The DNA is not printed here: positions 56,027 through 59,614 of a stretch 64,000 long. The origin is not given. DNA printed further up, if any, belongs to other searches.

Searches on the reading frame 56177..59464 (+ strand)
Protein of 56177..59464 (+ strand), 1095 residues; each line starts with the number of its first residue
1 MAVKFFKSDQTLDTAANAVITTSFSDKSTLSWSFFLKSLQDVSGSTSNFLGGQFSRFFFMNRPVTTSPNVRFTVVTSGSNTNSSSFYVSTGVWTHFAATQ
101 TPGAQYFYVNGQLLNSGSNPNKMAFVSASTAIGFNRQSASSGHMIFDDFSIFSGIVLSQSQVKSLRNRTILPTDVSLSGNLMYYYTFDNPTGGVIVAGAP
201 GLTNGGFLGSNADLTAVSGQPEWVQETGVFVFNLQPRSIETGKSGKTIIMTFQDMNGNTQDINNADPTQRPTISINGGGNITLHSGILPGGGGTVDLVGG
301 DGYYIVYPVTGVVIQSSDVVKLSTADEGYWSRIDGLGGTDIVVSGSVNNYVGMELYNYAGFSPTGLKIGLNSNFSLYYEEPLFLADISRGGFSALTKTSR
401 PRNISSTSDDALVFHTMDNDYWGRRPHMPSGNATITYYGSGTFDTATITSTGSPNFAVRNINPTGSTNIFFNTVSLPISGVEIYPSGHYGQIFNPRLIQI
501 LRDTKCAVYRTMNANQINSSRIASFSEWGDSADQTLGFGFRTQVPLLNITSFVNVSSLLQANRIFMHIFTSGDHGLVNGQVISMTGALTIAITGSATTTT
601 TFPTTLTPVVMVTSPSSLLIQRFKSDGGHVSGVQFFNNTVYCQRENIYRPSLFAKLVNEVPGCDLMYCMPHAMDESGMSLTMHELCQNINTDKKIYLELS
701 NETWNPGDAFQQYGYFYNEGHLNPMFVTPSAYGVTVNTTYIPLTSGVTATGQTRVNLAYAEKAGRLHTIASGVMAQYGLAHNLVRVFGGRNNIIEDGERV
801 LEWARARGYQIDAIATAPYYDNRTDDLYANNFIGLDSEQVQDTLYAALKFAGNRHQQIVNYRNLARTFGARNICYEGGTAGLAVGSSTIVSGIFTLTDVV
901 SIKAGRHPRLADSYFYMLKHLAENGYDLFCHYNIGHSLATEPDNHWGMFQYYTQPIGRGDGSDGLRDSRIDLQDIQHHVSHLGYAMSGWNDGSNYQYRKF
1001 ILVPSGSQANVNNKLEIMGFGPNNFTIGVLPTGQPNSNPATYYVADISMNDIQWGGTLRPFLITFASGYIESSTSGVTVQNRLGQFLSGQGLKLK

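Call 95: search_protein_families(library=pfam, proteins=[window:56177-59464:+], max_evalue=0.01)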
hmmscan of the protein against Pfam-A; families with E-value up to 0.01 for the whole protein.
window:56177-59464:+ (1095 aa): 1 family
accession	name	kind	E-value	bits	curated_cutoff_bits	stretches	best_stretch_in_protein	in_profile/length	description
PF13385.13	Laminin_G_3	-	1.1e-08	35.8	27.6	1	22-162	12-150/151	Concanavalin A-like lectin/glucanases superfamily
